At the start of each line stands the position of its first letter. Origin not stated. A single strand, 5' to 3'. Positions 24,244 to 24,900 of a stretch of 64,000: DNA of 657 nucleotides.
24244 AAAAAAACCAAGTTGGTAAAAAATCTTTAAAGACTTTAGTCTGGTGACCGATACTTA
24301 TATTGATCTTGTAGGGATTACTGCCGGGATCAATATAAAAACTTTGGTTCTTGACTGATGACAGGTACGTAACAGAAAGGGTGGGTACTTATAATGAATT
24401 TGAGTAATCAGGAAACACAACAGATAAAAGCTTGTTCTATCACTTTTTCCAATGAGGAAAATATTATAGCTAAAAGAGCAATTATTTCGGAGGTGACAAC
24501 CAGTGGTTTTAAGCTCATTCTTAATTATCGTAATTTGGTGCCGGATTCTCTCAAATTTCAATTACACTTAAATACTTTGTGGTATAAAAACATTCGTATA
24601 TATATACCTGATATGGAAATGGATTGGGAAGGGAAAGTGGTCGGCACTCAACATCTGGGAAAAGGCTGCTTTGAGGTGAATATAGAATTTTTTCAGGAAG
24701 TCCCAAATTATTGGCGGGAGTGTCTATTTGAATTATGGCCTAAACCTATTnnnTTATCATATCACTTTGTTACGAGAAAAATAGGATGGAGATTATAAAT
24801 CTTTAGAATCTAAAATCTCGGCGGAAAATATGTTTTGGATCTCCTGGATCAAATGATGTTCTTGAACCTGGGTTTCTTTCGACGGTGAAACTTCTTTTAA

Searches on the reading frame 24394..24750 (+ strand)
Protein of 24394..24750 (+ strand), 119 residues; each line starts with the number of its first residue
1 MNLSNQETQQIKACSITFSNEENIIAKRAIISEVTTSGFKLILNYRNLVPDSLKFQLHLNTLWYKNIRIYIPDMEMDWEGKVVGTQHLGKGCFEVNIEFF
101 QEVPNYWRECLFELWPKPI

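Call 3: search_protein_families(library=pfam, proteins=[window:24394-24750:+], max_evalue=0.1)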
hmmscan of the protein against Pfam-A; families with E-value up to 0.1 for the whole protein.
window:24394-24750:+ (119 aa): 0 families

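Call 4: search_protein_families(library=ncbifam, proteins=[window:24394-24750:+], max_evalue=0.1)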
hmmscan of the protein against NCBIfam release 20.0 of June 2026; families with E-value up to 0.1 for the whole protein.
window:24394-24750:+ (119 aa): 0 families

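Call 22: find_homologous_proteins(query=window:24394-24750:+, max_evalue=0.001)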
Query window:24394-24750:+ (119 aa): 14 proteins with E <= 0.001 among 15 candidates.
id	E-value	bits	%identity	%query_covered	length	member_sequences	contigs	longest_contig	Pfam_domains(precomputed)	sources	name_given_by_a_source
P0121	1.3e-76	272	100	100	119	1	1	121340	-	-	-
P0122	2.1e-67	243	88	99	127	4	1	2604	-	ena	-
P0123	4.9e-62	225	82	96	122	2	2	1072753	-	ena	-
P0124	2.2e-53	197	75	93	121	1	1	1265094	-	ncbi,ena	-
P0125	5.1e-51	190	76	90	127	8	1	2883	-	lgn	-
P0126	9.7e-51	189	68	98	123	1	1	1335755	-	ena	-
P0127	1.6e-49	185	71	94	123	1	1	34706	-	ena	-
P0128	6.1e-48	180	68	94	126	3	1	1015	-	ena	-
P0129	1.2e-46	176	69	92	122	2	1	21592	-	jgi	-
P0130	9.7e-43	163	64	96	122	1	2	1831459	-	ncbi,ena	-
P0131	2.9e-42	161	64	98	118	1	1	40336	-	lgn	-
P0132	1.1e-38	150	60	98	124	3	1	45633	-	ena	-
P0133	3.0e-27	113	50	95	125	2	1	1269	-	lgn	-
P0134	8.5e-26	108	44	97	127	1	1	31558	-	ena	-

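Call 25: search_protein_families(library=pfam, alignment_id=A1, max_evalue=10)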
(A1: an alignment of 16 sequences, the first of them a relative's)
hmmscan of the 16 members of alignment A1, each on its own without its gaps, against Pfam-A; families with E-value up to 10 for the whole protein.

A. member 1, P0121 (119 aa): 0 families

B. families by the number of members that match (of 16 scanned): 5 families
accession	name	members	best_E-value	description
PF09458.16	H_lectin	1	0.054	H-type lectin domain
PF17607.7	DUF5503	1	0.1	Family of unknown function (DUF5503)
PF02022.25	Integrase_Zn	1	0.14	Integrase Zinc binding domain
PF02019.24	WIF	1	0.15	WIF domain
PF22950.1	DUF7026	1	0.73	Domain of unknown function (DUF7026)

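Call 33: predict_structure(alignment_id=A2)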
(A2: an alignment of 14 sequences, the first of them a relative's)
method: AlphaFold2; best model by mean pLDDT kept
length: 119 residues; sequences in the alignment: 14
mean_pLDDT: 80.5   pTM: 0.73
mean pLDDT of the five models: 80.5, 42.9, 34.9, 33.9, 33.5
residues with pLDDT >= 90: 23; 70-90: 81; 50-70: 8; < 50: 7
segments of 3 or more residues with pLDDT < 50: 1-7
pLDDT, mean of each block of 10 residues (from residue 1): 45 81 85 89 88 73 89 86 90 90 78 71
secondary structure, 60 per line:
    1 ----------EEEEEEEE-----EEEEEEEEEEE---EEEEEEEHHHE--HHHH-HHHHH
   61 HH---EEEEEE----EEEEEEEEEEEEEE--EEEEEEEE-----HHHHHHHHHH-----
elements in order: E11-18 E24-34 E38-44 H51-54 H56-62 E66-71 E76-89 E92-99 H105-114

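Call 37: fold_search(model_id=the predicted structure, library=pdb)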
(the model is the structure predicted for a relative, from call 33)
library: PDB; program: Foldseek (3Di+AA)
matches with E <= 10: 866; with E <= 0.001: 1
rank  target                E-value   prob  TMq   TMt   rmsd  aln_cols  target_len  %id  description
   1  4hg6_A                9.2e-04  1.00  0.62  0.12   3.3       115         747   16  Structure of a cellulose synthase - cellulose translocation intermediate (released 2012-12-19)
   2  5ej1_A                3.2e-03  1.00  0.62  0.12   3.8       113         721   16  Pre-translocation state of bacterial cellulose synthase (released 2016-03-30)
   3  2rde_A                5.3e-03  1.00  0.59  0.33   3.2       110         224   12  Crystal structure of VCA0042 complexed with c-di-GMP (released 2007-10-30)
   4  4p00_A                7.8e-03  1.00  0.57  0.11   4.7       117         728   14  Bacterial Cellulose Synthase in complex with cyclic-di-GMP and UDP (released 2014-04-09)
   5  2gjg                  7.8e-03  1.00  0.58  0.31   4.1       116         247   13  CRYSTAL STRUCTURE OF A PILZ-CONTAINING PROTEIN (PP4397) FROM PSEUDOMONAS PUTIDA KT2440 AT 2.25 A RESOLUTION (released 2006-04-25)
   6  7mie                  1.1e-02  0.99  0.46  0.26   5.8       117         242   14  Crystal structure of the Borreliella burgdorferi PlzA protein in complex with c-di-GMP (released 2021-06-30)
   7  5vx6_B                1.2e-02  1.00  0.49  0.31   5.8       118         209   16  Structure of Bacillus subtilis Inhibitor of motility (MotI/DgrA) (released 2017-11-22)
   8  2rde_B                2.2e-02  1.00  0.59  0.33   3.2       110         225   12  Crystal structure of VCA0042 complexed with c-di-GMP (released 2007-10-30)
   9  5kec_D                2.6e-02  0.99  0.50  0.30   4.6       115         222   16  Structure of K. pneumonia MrkH in its apo state. (released 2016-08-17)
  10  4i86_B                3.6e-02  1.00  0.52  0.61   4.3       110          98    8  Crystal structure of PilZ domain of CeSA from cellulose synthesizing bacterium (released 2013-04-03)
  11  5kgo_D                4.0e-02  0.99  0.52  0.31   4.4       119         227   13  Structure of K. pneumonia MrkH-c-di-GMP complex (released 2016-08-17)
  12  4qxz_A                4.8e-02  0.89  0.43  0.37   8.8       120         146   18  Crystal structure of a hypothetical protein from Staphylococcus aureus (released 2015-06-10)
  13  9jg9_G                5.1e-02  0.91  0.38  0.09   8.4       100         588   12  Structure of the BtpeA effector and BtaeB effector bound to the VgrG spike from the Type VI secretion system (released 2025-09-10)
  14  5kec_A                5.3e-02  0.99  0.55  0.31   3.9       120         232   13  Structure of K. pneumonia MrkH in its apo state. (released 2016-08-17)
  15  3kyg_A                5.7e-02  1.00  0.60  0.33   3.1       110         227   12  Crystal structure of VCA0042 (L135R) complexed with c-di-GMP (released 2010-04-14)
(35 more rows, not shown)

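Call 38: search_protein_representatives(alignment_id=A2)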
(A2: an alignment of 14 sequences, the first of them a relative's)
Query: 14 sequences, 123 profile positions. Proteins with E-value up to 0.001 (for the whole library): 72; up to 1e-10: 50; up to 1e-30: 12. The best 72 are listed.
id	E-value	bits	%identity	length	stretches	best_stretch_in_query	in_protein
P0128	6.3e-58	210.6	-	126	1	6-121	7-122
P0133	1.1e-49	183.9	-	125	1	1-122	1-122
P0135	1.9e-42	160.6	-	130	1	12-121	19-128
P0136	1.4e-41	157.7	-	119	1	11-121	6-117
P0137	4.6e-40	152.9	-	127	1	5-121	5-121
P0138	3.0e-39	150.2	-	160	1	6-120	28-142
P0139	9.5e-39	148.6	-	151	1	9-122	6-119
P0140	1.0e-38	148.5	-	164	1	7-121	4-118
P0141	1.8e-35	138.0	-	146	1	4-120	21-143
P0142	7.3e-34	132.8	-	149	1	13-121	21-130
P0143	9.4e-34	132.5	-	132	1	7-119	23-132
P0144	4.3e-32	127.1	-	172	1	6-120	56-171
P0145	8.3e-24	100.4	-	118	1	9-119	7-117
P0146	2.6e-22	95.6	-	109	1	1-90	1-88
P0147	3.8e-21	91.8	-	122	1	6-120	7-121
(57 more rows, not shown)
